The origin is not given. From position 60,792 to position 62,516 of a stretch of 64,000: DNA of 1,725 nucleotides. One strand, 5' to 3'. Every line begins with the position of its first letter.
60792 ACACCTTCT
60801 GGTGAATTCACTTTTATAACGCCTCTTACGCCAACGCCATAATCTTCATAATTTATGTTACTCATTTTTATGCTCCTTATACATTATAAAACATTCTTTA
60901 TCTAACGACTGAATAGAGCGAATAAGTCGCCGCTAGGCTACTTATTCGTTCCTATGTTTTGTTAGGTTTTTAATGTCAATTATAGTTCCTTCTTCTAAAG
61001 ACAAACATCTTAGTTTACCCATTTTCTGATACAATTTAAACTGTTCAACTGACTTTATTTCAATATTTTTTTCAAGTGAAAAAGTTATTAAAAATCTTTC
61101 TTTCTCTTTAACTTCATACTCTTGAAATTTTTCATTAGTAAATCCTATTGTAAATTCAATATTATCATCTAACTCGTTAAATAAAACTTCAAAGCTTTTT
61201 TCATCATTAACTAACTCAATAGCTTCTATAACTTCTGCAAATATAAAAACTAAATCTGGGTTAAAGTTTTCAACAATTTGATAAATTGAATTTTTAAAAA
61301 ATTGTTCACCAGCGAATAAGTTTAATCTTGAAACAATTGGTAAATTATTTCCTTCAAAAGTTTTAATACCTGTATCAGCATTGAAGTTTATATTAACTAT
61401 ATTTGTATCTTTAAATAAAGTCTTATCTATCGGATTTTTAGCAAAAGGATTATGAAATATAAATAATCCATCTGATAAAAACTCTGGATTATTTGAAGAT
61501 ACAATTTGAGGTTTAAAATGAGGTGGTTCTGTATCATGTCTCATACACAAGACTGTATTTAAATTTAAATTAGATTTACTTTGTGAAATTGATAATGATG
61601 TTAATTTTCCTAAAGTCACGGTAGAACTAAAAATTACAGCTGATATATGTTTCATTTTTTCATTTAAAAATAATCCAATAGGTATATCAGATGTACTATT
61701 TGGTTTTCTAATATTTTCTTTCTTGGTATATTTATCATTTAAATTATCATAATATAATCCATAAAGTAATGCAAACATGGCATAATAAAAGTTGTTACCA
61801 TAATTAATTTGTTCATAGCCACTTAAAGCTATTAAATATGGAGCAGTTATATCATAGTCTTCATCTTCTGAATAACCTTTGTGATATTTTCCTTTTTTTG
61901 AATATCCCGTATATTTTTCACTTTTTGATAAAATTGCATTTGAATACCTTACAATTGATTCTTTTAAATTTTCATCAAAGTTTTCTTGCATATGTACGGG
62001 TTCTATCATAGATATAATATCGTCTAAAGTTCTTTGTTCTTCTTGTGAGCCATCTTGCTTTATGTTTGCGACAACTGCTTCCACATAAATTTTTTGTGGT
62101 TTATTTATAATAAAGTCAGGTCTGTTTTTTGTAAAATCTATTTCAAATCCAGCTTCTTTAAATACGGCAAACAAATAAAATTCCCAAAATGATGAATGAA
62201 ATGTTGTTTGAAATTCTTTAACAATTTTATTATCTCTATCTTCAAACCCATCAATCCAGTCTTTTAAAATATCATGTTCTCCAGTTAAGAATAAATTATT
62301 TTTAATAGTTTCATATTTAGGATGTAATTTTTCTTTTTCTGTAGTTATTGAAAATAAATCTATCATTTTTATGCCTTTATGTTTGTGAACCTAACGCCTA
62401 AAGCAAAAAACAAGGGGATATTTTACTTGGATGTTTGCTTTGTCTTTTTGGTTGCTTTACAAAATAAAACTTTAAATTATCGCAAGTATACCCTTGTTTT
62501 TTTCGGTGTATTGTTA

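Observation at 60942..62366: Unusually large orphan cassette: 474-aa protein with a possible nuclease-like N-terminus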

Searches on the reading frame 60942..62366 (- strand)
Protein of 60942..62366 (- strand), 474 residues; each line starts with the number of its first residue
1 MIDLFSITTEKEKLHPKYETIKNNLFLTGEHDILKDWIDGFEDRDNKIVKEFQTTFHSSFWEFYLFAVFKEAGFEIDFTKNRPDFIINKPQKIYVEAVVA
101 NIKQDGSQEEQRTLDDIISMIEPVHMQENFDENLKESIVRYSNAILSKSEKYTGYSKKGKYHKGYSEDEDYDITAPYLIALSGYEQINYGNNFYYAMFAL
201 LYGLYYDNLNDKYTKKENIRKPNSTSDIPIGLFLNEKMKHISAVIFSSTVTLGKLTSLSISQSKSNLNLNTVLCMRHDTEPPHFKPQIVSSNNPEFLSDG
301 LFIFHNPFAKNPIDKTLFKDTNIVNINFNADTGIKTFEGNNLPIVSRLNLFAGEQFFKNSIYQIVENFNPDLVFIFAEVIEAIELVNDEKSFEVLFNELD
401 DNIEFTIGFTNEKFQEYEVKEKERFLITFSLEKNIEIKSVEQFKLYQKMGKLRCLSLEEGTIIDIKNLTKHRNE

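Call 4: search_protein_families(library=padloc, proteins=[window:60945-62366:-], max_evalue=10)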
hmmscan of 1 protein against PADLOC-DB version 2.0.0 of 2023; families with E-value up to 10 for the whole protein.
window:60945-62366:- (474 aa): 2 families
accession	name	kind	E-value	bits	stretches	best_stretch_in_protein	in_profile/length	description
PDLC04110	PD-T7-5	-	3.2e-79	264.5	1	2-348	1-337/346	-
PDLC04073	PD-T7-1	-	2.8e-42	143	1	2-346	108-442/452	-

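Call 5: search_protein_families(library=ncbifam, proteins=[window:60945-62366:-], max_evalue=10)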
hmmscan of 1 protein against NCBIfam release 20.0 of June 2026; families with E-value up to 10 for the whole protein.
window:60945-62366:- (474 aa): 0 families

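Call 6: search_solved_structures(query=window:60945-62366:-, max_evalue=10)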
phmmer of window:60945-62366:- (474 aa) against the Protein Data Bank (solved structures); distinct sequences matched with E-value up to 10: 1.
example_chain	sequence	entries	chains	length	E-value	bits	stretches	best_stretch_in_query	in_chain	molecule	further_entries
1a3l_L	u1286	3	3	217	0.55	12.4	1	244-290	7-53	IMMUNOGLOBULIN FAB 13G5 (LIGHT CHAIN) | immunoglobulin 13G5 light chain | immunoglobulin 13G5, light chain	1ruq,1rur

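Call 7: search_protein_families(library=pfam, proteins=[window:60945-62366:-], max_evalue=1)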
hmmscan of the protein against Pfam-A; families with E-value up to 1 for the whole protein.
window:60945-62366:- (474 aa): 0 families

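Call 13: find_homologous_proteins(query=window:60945-62366:-, max_evalue=0.001)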
Query window:60945-62366:- (474 aa): 689 proteins with E <= 0.001 among 7430 candidates; the best 120 are listed.
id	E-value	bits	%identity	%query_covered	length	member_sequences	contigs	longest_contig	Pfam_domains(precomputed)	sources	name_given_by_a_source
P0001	4.0e-287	970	91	100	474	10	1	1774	-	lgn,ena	-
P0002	7.5e-277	937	89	100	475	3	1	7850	-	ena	-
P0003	6.8e-207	706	68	99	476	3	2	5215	-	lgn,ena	-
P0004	5.1e-205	700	65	99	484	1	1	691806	-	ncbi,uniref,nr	ncbi:hypothetical protein [Vreelandella lutescens]|uniref:Uncharacterized protein n=1 Tax=Vreelandel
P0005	3.2e-204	697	67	99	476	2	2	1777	-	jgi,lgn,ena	-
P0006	7.4e-203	693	66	99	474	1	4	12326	-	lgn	-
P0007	1.0e-200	686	66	99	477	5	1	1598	-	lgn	-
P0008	1.2e-200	685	65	100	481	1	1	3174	-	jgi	jgi:hypothetical protein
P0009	9.7e-196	669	66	99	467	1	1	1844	-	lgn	-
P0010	1.5e-191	655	68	93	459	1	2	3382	-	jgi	-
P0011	4.3e-190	651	63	99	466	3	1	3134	-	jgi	jgi:hypothetical protein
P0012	5.3e-189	647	62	99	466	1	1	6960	-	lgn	-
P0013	7.4e-188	643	64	99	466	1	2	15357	-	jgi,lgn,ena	jgi:hypothetical protein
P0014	2.4e-186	638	63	100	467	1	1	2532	-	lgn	-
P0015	2.1e-184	632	61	99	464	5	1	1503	-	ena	-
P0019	3.7e-181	621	63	99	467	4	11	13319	-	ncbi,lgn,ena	-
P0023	3.4e-167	575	56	98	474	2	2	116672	-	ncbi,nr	ncbi:hypothetical protein K5M33_16300 [Chromobacterium vaccinii]|nr:hypothetical protein [Chromobact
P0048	5.1e-129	449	59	75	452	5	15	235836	-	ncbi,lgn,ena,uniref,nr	ncbi:hypothetical protein [Aliarcobacter butzleri]|uniref:hypothetical protein n=1 Tax=Aliarcobacter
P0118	2.2e-108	381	56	72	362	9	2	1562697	-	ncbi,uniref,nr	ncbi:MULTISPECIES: hypothetical protein [Bacteroidota]|uniref:Uncharacterized protein n=1 Tax=Pedoba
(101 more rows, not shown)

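Call 21: search_solved_structures(query=A2, max_evalue=10, show_alignments=2)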
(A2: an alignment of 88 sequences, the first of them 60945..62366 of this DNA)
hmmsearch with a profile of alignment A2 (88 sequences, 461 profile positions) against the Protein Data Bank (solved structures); distinct sequences matched with E-value up to 10: 2.
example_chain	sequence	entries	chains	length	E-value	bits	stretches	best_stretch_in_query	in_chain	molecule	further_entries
9jla_A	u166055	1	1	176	0.2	13.6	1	2-53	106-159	De novo designed 2OBI-10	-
9jl8_A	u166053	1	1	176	0.5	12.3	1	2-53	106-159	De novo designed 2OBI-1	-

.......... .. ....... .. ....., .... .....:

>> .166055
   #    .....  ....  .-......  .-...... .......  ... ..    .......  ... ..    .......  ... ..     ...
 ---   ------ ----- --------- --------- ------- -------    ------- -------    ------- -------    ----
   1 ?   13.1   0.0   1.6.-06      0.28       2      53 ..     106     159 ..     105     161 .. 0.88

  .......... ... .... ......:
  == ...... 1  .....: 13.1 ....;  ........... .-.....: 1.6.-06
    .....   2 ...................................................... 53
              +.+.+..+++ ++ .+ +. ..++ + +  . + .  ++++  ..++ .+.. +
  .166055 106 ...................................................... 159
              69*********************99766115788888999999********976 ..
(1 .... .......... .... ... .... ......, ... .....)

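Call 22: search_protein_families(library=phrogs, proteins=[window:60945-62366:-], max_evalue=1)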
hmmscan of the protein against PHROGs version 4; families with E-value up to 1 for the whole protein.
window:60945-62366:- (474 aa): 2 families
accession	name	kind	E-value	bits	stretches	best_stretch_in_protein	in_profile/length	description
phrog_8571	-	unknown function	1.2e-67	229.5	1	1-338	5-343/366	-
phrog_3984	-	unknown function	0.017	15.2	1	365-423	6-64/330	-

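Call 23: find_encoding_contigs(protein=window:60942-62366:-, flank=8000, max_places=4)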
Protein window:60942-62366:- (474 aa): no gene with exactly this product is on record in the collection.

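Call 24: find_encoding_contigs(protein=P0002, flank=8000, max_places=3)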
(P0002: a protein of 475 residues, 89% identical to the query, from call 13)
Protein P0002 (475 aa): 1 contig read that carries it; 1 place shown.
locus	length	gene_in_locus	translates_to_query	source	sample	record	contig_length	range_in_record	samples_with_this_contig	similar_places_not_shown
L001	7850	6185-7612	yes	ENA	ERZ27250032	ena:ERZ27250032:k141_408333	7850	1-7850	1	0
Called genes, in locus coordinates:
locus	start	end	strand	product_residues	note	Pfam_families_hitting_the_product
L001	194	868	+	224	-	-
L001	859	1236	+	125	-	-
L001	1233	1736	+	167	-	PF13302:Acetyltransf_3, PF00583:Acetyltransf_1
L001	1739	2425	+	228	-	PF00106:adh_short, PF01370:Epimerase (weak), PF13561:adh_short_C2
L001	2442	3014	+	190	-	PF01841:Transglut_core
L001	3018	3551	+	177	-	PF01243:PNPOx_N (weak)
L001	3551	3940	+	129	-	PF14552:Tautomerase_2, PF01361:Tautomerase (weak)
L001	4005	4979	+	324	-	PF02230:Abhydrolase_2 (faint), PF00561:Abhydrolase_1, PF12146:Hydrolase_4, PF12697:Abhydrolase_6, PF00326:Peptidase_S9 (faint)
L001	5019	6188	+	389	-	PF00083:Sugar_tr, PF07690:MFS_1, PF00083:Sugar_tr, PF07690:MFS_1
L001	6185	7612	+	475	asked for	-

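Call 25: find_encoding_contigs(protein=P0004, flank=10000, max_places=2)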
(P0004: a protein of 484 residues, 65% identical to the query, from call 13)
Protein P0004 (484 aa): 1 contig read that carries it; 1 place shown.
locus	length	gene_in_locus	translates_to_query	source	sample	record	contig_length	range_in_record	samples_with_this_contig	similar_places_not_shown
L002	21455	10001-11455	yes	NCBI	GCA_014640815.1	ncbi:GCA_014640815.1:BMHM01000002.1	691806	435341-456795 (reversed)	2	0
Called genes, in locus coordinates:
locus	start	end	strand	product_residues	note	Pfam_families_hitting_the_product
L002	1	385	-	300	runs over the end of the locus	PF00126:HTH_1, PF03466:LysR_substrate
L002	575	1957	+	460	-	PF14793:DUF4478, PF03641:Lysine_decarbox, PF11892:PpnN_C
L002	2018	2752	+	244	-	PF01925:TauE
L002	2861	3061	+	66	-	-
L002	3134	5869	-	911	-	PF00690:Cation_ATPase_N, PF00122:E1-E2_ATPase, PF00702:Hydrolase, PF13246:Cation_ATPase, PF00689:Cation_ATPase_C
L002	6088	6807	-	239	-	PF20404:DUF6694 (weak)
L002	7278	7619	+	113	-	-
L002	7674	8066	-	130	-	-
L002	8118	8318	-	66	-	-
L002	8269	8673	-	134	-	-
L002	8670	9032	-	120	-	PF05106:Phage_holin_3_1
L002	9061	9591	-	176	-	-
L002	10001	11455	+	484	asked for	-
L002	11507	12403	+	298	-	PF18735:HEPN_RiboL-PSP (weak)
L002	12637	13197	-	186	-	-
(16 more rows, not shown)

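Call 28: find_encoding_contigs(protein=P0048, flank=8000, max_places=3)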
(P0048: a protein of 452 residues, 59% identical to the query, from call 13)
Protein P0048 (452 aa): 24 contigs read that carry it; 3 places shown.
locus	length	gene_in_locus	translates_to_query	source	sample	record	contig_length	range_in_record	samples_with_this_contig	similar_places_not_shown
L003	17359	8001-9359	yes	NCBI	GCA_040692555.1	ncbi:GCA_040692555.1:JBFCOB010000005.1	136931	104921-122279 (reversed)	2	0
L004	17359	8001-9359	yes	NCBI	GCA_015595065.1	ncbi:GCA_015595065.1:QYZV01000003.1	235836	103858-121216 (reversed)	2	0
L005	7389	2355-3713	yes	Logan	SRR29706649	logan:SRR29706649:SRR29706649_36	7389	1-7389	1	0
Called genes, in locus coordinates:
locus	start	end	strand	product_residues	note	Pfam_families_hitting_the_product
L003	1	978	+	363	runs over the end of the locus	PF12679:ABC2_membrane_2, PF12698:ABC2_membrane_3, PF01061:ABC2_membrane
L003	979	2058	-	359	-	PF03741:TerC (weak), PF04332:DUF475, PF03741:TerC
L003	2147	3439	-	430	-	PF05525:Branch_AA_trans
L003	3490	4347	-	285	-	PF00892:EamA (weak)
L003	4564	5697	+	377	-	PF00589:Phage_integrase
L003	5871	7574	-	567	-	PF07693:KAP_NTPase (weak)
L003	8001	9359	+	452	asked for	-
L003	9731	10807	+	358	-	PF16289:PIN_12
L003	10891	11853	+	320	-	-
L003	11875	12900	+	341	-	-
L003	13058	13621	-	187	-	PF00239:Resolvase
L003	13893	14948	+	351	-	-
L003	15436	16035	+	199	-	-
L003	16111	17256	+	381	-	-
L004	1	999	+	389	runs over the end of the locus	PF01266:DAO, PF07992:Pyr_redox_2, PF13450:NAD_binding_8 (faint)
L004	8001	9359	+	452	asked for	-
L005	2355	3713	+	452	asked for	-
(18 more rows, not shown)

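Call 29: find_encoding_contigs(protein=P0023, flank=8000, max_places=2)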
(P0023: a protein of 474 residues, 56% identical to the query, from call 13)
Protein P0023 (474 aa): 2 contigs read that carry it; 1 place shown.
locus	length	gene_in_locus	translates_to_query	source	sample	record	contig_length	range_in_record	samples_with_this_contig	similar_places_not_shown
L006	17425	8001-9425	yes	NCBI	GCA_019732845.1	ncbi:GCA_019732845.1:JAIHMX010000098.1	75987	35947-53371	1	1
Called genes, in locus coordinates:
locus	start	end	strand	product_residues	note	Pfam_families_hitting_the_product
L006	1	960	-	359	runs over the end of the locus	PF01699:Na_Ca_ex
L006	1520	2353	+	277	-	PF02567:PhzC-PhzF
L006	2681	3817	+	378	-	-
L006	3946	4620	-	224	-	PF02498:Bro-N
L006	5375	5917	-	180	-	-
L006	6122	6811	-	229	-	PF01381:HTH_3 (weak), PF13560:HTH_31 (weak)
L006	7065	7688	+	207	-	-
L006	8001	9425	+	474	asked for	-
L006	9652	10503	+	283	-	-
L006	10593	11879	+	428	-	-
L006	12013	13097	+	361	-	PF01527:HTH_Tnp_1, PF13384:HTH_23 (weak), PF13518:HTH_28, PF13551:HTH_29 (weak), PF13276:HTH_21, PF00665:rve, PF13683:rve_3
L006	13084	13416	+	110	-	-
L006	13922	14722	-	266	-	-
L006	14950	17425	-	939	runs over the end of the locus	PF00133:tRNA-synt_1, PF09334:tRNA-synt_1g (weak), PF13603:tRNA-synt_1_2 (weak), PF09334:tRNA-synt_1g (weak), PF08264:Anticodon_1, PF10458:Val_tRNA-synt_C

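Call 30: find_encoding_contigs(protein=P0118, flank=8000, max_places=2)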
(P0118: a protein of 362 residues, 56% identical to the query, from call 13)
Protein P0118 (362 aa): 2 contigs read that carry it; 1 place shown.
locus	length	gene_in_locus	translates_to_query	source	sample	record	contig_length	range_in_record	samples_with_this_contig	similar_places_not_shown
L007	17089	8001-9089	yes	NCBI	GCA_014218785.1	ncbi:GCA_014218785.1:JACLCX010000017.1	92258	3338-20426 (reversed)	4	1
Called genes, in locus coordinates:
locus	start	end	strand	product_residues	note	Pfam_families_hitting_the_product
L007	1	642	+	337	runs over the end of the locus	-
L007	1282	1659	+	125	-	PF00436:SSB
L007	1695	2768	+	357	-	PF06067:DUF932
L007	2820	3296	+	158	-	PF18406:DUF1281_C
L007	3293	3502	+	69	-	-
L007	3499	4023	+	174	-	PF19556:PRTRC_E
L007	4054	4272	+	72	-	PF14454:Prok_Ub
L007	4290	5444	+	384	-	-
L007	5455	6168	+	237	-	PF14460:Prok-E2_D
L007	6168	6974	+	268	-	PF00899:ThiF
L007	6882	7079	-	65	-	-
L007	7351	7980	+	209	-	-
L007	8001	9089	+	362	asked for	-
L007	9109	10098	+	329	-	-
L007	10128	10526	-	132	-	-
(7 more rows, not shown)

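Call 31: predict_structure(alignment_id=A2)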
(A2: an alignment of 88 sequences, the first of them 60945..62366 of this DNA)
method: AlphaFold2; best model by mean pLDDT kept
length: 474 residues; sequences in the alignment: 88
mean_pLDDT: 92.1   pTM: 0.90
mean pLDDT of the five models: 92.1, 92.1, 91.4, 91.1, 91.0
residues with pLDDT >= 90: 379; 70-90: 89; 50-70: 4; < 50: 2
segments of 3 or more residues with pLDDT < 50: none
pLDDT, mean of each block of 10 residues (from residue 1): 84 90 90 96 91 93 97 96 95 96 77 87 91 93 96 95 94 97 78 90 96 95 92 96 92 93 93 93 95 96 98 94 96 94 92 90 93 96 85 95 94 92 95 92 93 92 90 49
secondary structure, 60 per line:
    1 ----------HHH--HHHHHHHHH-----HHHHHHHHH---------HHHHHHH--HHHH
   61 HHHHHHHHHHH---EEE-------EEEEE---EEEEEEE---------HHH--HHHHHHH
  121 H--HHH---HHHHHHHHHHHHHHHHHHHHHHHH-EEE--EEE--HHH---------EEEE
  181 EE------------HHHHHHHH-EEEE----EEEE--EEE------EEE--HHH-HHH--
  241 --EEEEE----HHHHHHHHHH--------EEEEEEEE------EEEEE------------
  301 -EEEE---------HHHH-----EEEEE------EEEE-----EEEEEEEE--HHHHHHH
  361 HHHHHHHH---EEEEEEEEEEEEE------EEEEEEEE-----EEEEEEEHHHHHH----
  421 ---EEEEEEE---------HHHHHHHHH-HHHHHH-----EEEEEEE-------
elements in order: H16-24 H30-38 H48-54 H57-71 E75-77 E85-89 E93-99 H114-121 H130-153 E155-157 E160-162 E177-182 H195-202 E204-207 E212-215 E218-220 E227-229 E243-247 H252-261 E270-277 E284-288 E302-305 H315-318 E324-328 E335-338 E344-351 H354-368 E372-384 E391-398 E404-410 H411-416 E424-430 H440-448 H450-455 E461-467

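Call 34: fold_search(model_id=the predicted structure, library=pdb)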
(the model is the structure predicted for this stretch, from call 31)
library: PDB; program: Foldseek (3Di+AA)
matches with E <= 10: 853; with E <= 0.001: 0
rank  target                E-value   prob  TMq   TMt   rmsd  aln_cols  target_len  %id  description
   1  3u4z_A                2.2e-02  1.00  0.12  0.46   6.8       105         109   11  Crystal Structure of the Tetrahymena telomerase processivity factor Teb1 OB-B (released 2011-12-14)
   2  6ru5_B                4.8e-02  1.00  0.12  0.06   4.5        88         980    8  human complement C3 in complex with the hC3Nb1 nanobody (released 2019-08-21)
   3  6rur_B                4.8e-02  0.98  0.12  0.07   7.0        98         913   11  Structure of the SCIN stabilized C3bBb convertase bound to properdin (released 2019-08-21)
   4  1l9n_A                4.8e-02  0.06  0.08  0.07  16.8       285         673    9  Three-dimensional structure of the human transglutaminase 3 enzyme: binding of calcium ions change structure for activ (released 2002-05-29)
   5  1h9s_A                5.7e-02  1.00  0.11  0.35   2.3        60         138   12  Molybdate bound complex of Dimop domain of ModE from E.coli (released 2001-06-19)
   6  8aas_B                5.7e-02  0.94  0.11  0.26  10.4        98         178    9  Crystal structure of the Pyrococcus abyssi RPA trimerization core bound to poly-dT20 ssDNA (released 2023-05-03)
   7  1o7l_B                6.4e-02  1.00  0.11  0.20   2.0        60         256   15  Molybdate-activated form of ModE from Escherichia coli (released 2003-02-20)
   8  9io5_X                7.2e-02  0.91  0.12  0.39   6.4       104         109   10  Cryo-EM structure of G1-ATPase dimer from Mycoplasma mobile gliding machinery (released 2025-03-12)
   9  1o7l_C                7.6e-02  1.00  0.13  0.23   4.0        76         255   14  Molybdate-activated form of ModE from Escherichia coli (released 2003-02-20)
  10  8c5y_B                7.6e-02  0.87  0.11  0.25  10.7       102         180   11  RPA tetrameric supercomplex from Pyrococcus abyssi (released 2023-05-03)
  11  7uy5_J                9.5e-02  0.82  0.11  0.33  10.7       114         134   11  Tetrahymena telomerase with CST (released 2022-07-13)
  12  1h9r_A                1.0e-01  1.00  0.11  0.34   2.3        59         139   12  Tungstate bound complex Dimop domain of ModE from E.coli (released 2001-06-19)
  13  2a74_C                1.0e-01  0.98  0.12  0.18   5.0        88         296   12  Human Complement Component C3c (released 2005-09-27)
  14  5h34_A                1.0e-01  0.94  0.12  0.42   8.8       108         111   13  Crystal structure of the C-terminal domain of methionyl-tRNA synthetase (MetRS-C) in Nanoarchaeum equitans (released 2017-06-21)
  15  1l9m_A                1.0e-01  0.05  0.08  0.06  16.8       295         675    9  Three-dimensional structure of the human transglutaminase 3 enzyme: binding of calcium ions change structure for activ (released 2002-05-29)
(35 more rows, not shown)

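Call 35: fold_search(model_id=the predicted structure, library=viral)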
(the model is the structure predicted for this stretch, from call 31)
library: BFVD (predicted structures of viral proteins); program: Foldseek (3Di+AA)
matches with E <= 10: 894; with E <= 0.001: 0
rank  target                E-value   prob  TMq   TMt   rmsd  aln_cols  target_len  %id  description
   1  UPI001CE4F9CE         9.9e-03  1.00  0.12  0.66   4.9        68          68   13  (no name look-up for this kind of identifier)
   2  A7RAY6                3.2e-02  0.33  0.10  0.05  18.0       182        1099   12  (no name in the UniProt tables at hand)
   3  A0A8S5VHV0            3.8e-02  0.98  0.11  0.10   9.3        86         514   13  Putative nucleic acid-binding lipoprotein.1, putative nucleic acid-binding lipoprotein [Siphoviridae sp. ctNxi14]
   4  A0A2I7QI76            4.0e-02  0.98  0.11  0.44  11.1        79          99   14  Uncharacterized protein [Vibrio phage Aphrodite1]
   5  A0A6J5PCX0            4.3e-02  0.99  0.12  0.24   7.9       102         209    9  Uncharacterized protein [uncultured Caudovirales phage]
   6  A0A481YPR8            4.3e-02  0.94  0.11  0.34  13.6       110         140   12  Uncharacterized protein [Pithovirus LCDPAC02]
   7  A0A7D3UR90            4.3e-02  0.89  0.12  0.38  11.9       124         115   12  Uncharacterized protein [Fadolivirus FV1/VV64]
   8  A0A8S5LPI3            4.3e-02  0.25  0.11  0.15  20.9       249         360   10  Uncharacterized protein [Myoviridae sp. ct0f722]
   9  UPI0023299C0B         4.5e-02  1.00  0.11  0.66   4.1        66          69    9  (no name look-up for this kind of identifier)
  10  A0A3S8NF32            4.5e-02  0.92  0.11  0.31   7.3       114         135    8  Uncharacterized protein [Sulfolobales Beppu filamentous virus 3]
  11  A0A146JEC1            4.5e-02  0.82  0.10  0.37  14.6       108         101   12  (no name in the UniProt tables at hand)
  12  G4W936                4.8e-02  0.85  0.10  0.32   9.9        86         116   14  Single-stranded DNA-binding protein [Tetrasphaera phage TJE1]
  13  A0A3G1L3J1            5.3e-02  0.90  0.10  0.25  12.3       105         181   10  Uncharacterized protein [Synechococcus phage S-CBWM1]
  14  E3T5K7                5.3e-02  0.60  0.10  0.28  14.3       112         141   17  Uncharacterized protein [Cafeteria roenbergensis virus (strain BV-PW1)]
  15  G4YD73                5.3e-02  0.28  0.12  0.25  14.5       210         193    9  (no name in the UniProt tables at hand)
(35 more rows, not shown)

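Call 42: search_dna_similar(query=window:60945-62366:-, collection=phages, mode=protein, max_rows=15)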
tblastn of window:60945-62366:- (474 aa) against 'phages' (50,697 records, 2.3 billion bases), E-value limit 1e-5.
Records with a match: 11; places in all: 11; records where one place covers at least 80% of the query: 0.
Best place of each record, by identity: <60% 11.
By first word of the organism name: Klebsiella 11.
By host as written in the record: Klebsiella pneumoniae 11.
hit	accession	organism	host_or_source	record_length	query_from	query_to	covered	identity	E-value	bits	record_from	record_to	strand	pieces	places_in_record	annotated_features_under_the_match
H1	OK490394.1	Klebsiella phage Kp4845-1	Klebsiella pneumoniae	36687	5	327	68%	22.9%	1e-5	54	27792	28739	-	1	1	record has no annotation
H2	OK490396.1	Klebsiella phage Kp4846-1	Klebsiella pneumoniae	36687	5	327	68%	22.9%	1e-5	54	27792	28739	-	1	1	record has no annotation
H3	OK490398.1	Klebsiella phage Kp4847-1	Klebsiella pneumoniae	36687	5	327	68%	22.9%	1e-5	54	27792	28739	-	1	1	record has no annotation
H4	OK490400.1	Klebsiella phage Kp4848-1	Klebsiella pneumoniae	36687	5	327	68%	22.9%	1e-5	54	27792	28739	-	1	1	record has no annotation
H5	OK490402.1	Klebsiella phage Kp4849-1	Klebsiella pneumoniae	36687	5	327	68%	22.9%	1e-5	54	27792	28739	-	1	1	record has no annotation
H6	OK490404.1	Klebsiella phage Kp4850-1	Klebsiella pneumoniae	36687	5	327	68%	22.9%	1e-5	54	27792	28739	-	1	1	record has no annotation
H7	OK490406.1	Klebsiella phage Kp4851-1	Klebsiella pneumoniae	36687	5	327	68%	22.9%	1e-5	54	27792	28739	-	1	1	record has no annotation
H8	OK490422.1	Klebsiella phage Kp4867-1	Klebsiella pneumoniae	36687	5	327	68%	22.9%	1e-5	54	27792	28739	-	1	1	record has no annotation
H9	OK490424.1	Klebsiella phage Kp4868-1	Klebsiella pneumoniae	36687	5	327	68%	22.9%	1e-5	54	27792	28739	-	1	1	record has no annotation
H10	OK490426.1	Klebsiella phage Kp4869-1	Klebsiella pneumoniae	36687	5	327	68%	22.9%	1e-5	54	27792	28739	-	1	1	record has no annotation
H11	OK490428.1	Klebsiella phage Kp4870-1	Klebsiella pneumoniae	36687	5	327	68%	22.9%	1e-5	54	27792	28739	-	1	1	record has no annotation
